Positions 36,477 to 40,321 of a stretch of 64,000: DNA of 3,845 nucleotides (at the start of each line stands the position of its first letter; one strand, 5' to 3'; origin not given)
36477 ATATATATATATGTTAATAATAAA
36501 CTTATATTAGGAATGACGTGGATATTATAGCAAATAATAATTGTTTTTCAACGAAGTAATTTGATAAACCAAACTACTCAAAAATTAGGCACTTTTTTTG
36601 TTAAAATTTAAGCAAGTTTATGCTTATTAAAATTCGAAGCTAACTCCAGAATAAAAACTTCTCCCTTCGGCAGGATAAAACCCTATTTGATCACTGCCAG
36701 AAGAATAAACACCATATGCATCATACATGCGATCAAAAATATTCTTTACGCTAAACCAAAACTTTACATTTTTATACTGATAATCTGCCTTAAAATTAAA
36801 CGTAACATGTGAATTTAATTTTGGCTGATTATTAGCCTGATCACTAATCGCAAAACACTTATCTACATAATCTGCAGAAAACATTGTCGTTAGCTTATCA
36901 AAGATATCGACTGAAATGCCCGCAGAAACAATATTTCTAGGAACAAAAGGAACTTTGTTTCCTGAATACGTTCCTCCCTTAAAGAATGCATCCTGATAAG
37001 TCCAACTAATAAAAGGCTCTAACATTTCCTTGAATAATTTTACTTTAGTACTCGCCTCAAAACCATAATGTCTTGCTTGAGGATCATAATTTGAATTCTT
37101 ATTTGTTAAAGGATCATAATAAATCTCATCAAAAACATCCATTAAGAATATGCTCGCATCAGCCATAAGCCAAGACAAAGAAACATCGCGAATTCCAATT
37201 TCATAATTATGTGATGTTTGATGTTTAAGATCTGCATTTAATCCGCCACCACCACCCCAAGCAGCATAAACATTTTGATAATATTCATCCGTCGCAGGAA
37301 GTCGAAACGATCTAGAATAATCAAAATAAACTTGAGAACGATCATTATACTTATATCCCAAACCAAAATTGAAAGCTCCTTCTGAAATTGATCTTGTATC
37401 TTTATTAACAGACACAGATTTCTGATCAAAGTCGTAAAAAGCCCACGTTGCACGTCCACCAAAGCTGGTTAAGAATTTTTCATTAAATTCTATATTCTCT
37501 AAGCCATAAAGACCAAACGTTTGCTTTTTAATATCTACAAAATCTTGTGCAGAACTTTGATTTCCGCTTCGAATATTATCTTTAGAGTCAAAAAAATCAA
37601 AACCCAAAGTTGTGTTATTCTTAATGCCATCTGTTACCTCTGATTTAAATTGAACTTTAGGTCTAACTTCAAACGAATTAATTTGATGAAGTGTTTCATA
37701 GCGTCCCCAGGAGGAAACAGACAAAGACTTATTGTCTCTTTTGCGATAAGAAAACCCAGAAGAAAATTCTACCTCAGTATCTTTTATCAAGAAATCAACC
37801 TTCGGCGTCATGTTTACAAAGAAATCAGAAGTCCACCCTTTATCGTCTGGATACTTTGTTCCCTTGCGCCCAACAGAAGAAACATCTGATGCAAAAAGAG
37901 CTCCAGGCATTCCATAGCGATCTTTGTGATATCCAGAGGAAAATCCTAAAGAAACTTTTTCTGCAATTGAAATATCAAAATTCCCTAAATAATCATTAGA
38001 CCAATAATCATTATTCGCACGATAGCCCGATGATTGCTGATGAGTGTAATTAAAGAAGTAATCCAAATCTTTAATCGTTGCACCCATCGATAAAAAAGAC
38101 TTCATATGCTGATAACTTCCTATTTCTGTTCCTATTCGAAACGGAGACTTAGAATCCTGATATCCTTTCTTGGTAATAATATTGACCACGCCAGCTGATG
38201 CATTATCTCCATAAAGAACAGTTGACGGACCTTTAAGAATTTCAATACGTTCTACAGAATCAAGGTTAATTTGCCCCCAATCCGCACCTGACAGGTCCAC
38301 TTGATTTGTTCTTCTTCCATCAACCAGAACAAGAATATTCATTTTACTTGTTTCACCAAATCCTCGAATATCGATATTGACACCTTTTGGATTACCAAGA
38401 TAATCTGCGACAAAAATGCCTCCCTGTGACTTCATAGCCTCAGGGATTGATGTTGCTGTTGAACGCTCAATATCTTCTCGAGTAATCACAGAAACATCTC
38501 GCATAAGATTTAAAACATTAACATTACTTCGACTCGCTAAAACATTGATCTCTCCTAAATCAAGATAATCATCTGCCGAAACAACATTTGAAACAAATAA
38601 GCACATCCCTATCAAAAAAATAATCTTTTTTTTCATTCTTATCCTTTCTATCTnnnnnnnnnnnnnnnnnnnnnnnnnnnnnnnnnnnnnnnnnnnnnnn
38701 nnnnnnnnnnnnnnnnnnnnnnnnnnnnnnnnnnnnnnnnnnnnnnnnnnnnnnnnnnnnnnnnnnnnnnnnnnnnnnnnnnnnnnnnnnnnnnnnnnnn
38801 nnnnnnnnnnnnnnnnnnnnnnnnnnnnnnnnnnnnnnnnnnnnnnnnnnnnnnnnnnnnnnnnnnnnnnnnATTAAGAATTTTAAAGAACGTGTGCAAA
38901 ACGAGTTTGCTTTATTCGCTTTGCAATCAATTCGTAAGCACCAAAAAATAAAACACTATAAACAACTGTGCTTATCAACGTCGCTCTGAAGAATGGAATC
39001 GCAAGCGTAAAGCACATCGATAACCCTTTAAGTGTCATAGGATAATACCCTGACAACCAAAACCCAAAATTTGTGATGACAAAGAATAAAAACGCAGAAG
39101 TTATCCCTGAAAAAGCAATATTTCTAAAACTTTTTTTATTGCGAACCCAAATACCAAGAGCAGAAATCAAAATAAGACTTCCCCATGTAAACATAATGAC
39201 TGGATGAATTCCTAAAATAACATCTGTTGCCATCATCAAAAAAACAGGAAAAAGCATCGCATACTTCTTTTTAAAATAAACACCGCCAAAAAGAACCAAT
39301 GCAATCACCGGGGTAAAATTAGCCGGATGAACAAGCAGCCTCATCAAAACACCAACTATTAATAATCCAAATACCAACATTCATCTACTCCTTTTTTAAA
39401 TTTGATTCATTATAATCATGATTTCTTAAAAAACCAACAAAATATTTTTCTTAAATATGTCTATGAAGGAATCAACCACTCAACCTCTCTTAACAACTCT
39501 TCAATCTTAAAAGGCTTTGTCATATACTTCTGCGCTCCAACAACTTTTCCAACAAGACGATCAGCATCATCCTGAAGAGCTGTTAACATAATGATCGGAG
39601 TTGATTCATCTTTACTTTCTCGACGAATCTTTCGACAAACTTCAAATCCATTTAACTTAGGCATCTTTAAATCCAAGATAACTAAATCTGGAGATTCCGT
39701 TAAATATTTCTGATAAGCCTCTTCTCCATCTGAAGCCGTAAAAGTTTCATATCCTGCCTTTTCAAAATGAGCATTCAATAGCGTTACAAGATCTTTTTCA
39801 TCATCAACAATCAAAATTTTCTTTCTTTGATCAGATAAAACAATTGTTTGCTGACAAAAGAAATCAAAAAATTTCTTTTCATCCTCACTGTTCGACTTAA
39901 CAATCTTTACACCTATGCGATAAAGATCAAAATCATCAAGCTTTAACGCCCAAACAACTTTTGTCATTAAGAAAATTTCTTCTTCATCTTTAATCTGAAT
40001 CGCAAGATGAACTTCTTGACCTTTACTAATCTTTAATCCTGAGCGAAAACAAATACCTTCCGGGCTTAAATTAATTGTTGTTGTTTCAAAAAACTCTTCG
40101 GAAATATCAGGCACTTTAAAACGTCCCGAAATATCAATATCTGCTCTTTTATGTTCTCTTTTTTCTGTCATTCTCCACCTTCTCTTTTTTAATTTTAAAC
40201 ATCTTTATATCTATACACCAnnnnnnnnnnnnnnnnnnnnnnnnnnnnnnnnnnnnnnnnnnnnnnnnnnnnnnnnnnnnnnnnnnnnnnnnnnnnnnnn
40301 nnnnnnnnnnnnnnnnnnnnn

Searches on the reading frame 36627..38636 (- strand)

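Call 67: search_protein_families(library=pfam, proteins=[window:36627-38636:-], max_evalue=0.00001)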
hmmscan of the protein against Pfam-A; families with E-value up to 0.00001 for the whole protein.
window:36627-38636:- (669 aa): 2 families
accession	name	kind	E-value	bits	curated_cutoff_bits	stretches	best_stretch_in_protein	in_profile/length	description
PF00593.30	TonB_dep_Rec_b-barrel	-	3e-37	130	27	1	196-633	8-436/436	TonB dependent receptor-like, beta-barrel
PF07715.20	Plug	-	1.6e-23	83.6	23.9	1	45-150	6-107/107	TonB-dependent Receptor Plug Domain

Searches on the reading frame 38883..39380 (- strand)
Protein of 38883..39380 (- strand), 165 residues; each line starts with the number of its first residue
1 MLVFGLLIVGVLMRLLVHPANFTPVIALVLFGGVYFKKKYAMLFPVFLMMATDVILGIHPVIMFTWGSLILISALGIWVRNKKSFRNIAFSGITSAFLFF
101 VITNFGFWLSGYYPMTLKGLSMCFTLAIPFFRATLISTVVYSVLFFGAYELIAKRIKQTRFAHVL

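Call 67: search_protein_families(library=pfam, proteins=[window:38883-39380:-], max_evalue=0.00001)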
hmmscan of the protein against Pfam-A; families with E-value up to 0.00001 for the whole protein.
window:38883-39380:- (165 aa): 1 family
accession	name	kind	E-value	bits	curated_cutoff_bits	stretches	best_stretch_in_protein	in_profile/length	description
PF20221.3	DUF6580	-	4.8e-45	154.1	27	1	2-157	9-160/162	Family of unknown function (DUF6580)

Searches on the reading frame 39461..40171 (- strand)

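Call 67: search_protein_families(library=pfam, proteins=[window:39461-40171:-], max_evalue=0.00001)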
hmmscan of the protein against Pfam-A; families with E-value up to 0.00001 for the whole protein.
window:39461-40171:- (236 aa): 3 families
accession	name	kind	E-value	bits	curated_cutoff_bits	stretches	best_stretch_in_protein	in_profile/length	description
PF00072.30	Response_reg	-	8.5e-30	103.6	30.2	1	119-230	1-110/111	Response regulator receiver domain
PF07238.19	PilZ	-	3.2e-12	47.1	22.5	1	3-100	1-95/102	PilZ domain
PF23198.2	PDE8A_N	-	9.3e-07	29.3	29.6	1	117-200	10-95/147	PDE8A-like, N-terminal domain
